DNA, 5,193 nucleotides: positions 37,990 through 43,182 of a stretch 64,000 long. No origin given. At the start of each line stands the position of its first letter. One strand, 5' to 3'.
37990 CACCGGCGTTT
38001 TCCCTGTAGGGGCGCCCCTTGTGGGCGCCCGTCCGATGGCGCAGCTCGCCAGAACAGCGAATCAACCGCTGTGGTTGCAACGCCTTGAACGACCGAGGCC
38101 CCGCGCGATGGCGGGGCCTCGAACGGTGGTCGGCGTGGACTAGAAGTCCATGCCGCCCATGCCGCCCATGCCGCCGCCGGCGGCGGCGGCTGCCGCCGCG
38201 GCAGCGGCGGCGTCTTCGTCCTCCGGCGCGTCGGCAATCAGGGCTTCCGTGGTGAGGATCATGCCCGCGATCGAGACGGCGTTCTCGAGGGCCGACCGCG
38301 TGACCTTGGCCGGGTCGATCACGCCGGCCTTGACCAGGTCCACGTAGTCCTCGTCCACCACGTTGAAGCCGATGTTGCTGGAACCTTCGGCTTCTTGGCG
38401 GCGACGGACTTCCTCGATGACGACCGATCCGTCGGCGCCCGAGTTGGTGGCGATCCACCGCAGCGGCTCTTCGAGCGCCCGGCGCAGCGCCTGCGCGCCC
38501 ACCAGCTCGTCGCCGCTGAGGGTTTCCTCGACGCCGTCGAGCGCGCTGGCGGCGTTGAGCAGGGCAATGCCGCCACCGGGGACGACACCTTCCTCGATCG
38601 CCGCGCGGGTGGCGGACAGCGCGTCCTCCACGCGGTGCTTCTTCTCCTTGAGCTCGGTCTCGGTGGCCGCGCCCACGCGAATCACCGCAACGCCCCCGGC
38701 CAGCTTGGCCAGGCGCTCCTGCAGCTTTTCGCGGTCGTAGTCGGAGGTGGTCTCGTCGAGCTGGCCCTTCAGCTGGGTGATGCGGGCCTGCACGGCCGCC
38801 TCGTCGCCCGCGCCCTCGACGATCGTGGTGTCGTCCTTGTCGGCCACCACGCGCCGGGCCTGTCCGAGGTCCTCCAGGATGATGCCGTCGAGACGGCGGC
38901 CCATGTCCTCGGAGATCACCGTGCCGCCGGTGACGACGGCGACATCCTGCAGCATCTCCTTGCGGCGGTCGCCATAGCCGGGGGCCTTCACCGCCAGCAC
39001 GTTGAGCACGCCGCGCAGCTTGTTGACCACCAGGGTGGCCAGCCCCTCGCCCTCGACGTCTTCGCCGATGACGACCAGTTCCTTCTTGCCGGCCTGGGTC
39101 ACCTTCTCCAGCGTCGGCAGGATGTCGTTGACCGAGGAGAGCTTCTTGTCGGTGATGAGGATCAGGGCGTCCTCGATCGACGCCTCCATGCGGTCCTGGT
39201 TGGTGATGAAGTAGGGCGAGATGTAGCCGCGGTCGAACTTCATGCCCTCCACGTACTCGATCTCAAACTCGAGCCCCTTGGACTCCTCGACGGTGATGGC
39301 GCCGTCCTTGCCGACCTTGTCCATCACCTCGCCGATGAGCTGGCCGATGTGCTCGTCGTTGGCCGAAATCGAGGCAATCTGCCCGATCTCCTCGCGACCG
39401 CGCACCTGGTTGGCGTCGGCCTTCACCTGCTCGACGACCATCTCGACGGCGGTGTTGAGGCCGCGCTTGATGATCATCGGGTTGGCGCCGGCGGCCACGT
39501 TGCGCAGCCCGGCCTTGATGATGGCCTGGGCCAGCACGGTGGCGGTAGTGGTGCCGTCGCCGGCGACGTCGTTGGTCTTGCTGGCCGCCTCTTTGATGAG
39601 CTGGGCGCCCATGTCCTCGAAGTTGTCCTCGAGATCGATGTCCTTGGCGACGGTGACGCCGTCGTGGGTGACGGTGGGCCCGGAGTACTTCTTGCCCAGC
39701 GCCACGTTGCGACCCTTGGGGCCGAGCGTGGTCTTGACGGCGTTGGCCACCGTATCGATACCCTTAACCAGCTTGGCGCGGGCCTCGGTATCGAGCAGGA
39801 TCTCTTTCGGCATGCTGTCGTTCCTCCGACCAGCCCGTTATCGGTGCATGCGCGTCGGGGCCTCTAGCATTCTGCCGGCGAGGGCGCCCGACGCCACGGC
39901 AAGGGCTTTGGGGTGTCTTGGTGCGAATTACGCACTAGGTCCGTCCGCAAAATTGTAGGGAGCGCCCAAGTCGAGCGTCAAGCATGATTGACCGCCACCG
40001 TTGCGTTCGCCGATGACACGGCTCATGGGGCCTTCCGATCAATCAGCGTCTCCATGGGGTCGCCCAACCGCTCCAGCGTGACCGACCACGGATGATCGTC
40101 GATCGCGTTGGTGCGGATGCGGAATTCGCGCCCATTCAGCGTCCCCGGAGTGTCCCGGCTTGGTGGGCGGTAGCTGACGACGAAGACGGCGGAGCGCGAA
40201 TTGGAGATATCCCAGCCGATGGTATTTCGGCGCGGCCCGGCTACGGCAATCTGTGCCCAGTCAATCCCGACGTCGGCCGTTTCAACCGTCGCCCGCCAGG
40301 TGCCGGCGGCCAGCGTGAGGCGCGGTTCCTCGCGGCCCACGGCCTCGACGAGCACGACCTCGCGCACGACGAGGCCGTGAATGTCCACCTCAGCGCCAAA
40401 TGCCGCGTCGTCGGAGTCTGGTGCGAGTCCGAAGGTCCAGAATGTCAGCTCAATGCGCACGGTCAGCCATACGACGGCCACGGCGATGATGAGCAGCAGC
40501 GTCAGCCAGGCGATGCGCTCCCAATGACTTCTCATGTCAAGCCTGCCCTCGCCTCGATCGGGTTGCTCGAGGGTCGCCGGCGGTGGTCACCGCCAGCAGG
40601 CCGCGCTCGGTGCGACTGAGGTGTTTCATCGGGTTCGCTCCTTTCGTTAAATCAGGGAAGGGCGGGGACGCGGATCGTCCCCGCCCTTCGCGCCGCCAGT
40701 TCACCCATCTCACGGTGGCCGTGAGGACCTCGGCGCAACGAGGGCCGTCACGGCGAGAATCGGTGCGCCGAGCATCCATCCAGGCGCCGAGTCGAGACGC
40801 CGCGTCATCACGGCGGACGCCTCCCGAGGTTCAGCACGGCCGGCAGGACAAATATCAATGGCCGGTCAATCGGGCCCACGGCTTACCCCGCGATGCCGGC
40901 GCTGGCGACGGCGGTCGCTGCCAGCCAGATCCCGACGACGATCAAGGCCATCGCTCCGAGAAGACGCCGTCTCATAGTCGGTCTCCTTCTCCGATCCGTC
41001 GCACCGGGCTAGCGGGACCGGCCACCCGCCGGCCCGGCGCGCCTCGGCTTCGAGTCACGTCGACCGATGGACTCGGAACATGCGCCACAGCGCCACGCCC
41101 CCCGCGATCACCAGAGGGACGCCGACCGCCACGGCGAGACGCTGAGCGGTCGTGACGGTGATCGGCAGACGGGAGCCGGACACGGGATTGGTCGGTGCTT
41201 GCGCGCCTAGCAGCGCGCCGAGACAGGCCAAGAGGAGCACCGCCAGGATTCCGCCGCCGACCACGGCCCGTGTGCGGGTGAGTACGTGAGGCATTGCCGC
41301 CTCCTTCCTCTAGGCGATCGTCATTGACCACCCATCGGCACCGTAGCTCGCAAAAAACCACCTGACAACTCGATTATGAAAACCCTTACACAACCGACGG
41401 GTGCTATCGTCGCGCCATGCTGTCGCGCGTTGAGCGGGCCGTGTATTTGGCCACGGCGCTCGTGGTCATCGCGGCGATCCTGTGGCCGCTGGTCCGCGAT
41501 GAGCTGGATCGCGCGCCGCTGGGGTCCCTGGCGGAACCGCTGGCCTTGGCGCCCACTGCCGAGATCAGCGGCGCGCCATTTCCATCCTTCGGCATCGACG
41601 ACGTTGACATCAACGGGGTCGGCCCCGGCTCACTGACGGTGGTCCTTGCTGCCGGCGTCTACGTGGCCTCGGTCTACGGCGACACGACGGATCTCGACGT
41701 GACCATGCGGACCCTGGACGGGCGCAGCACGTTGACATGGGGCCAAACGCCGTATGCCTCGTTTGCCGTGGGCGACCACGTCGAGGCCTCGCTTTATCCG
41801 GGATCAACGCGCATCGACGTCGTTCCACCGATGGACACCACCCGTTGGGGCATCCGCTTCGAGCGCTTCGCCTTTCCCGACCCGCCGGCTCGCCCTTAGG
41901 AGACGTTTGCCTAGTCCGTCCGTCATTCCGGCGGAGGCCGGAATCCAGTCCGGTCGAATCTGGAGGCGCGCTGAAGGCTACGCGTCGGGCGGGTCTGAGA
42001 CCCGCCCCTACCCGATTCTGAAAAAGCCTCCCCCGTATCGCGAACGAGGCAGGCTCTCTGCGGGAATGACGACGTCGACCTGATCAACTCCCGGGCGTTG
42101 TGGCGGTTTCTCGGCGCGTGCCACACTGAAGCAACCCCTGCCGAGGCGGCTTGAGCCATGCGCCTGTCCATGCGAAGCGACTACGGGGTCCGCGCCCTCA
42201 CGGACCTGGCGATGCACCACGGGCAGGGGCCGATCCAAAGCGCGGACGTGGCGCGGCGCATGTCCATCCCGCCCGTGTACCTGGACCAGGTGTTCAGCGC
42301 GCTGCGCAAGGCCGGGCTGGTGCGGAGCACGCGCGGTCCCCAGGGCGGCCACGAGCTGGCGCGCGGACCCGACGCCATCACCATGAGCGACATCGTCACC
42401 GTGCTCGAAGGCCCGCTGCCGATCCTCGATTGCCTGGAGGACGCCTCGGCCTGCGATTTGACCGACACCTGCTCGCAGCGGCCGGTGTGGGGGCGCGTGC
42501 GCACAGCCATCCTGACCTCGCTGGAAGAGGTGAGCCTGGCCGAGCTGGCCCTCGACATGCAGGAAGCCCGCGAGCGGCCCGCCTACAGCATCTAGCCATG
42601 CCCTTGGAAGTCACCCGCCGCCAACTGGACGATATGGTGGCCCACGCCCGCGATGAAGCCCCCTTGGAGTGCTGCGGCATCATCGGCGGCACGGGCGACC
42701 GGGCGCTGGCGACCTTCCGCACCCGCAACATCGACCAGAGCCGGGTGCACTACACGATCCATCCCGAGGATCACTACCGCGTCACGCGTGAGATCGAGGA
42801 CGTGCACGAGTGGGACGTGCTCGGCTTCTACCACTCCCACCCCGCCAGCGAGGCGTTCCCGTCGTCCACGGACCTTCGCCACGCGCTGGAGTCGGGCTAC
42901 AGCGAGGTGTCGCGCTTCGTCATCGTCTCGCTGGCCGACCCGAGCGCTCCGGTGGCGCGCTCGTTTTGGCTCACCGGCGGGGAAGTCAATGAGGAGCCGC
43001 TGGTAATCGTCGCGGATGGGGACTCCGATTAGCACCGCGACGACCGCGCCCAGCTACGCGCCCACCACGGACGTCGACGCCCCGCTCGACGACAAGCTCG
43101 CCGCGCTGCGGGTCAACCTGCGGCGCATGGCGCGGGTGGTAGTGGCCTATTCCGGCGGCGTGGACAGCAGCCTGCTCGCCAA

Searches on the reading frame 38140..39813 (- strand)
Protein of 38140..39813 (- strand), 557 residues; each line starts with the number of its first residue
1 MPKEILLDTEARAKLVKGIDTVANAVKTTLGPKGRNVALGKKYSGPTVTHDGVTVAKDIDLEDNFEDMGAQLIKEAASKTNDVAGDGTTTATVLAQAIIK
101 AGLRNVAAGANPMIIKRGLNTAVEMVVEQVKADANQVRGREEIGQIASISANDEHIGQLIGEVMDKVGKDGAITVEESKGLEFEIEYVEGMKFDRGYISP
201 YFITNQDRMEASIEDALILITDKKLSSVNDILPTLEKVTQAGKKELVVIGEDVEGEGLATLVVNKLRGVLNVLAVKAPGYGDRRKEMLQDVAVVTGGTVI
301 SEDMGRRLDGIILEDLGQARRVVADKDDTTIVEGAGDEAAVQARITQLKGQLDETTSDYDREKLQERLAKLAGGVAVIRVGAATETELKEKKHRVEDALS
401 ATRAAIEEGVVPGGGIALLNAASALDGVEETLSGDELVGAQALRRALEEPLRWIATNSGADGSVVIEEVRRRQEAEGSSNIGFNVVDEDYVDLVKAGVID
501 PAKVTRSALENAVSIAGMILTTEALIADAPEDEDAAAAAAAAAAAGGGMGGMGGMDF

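Call 20: search_protein_families(library=pfam, proteins=[window:38140-39813:-], max_evalue=0.001)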
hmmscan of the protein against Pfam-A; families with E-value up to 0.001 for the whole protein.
window:38140-39813:- (557 aa): 1 family
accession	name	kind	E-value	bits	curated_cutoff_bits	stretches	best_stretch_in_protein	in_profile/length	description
PF00118.29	Cpn60_TCP1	-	2.7e-77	261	34.3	1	22-528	1-488/490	TCP-1/cpn60 chaperonin family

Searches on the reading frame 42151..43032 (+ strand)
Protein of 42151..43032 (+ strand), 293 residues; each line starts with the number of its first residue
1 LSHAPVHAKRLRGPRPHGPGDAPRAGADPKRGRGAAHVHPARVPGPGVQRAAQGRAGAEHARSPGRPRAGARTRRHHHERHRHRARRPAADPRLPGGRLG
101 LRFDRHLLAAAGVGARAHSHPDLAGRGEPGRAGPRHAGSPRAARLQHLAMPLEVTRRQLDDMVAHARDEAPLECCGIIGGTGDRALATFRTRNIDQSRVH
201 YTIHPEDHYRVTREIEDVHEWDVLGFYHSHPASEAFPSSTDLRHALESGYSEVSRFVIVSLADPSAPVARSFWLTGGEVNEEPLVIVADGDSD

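Call 20: search_protein_families(library=pfam, proteins=[window:42151-43032:+], max_evalue=0.001)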
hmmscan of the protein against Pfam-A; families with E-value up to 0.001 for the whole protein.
window:42151-43032:+ (293 aa): 2 families
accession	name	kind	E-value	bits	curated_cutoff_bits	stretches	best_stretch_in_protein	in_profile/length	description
PF14464.11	Prok-JAB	-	5.7e-21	75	25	1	157-273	3-112/114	Prokaryotic homologs of the JAB domain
PF01398.27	JAB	-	4.7e-05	23.6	22.5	1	159-243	13-106/117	JAB1/Mov34/MPN/PAD-1 ubiquitin protease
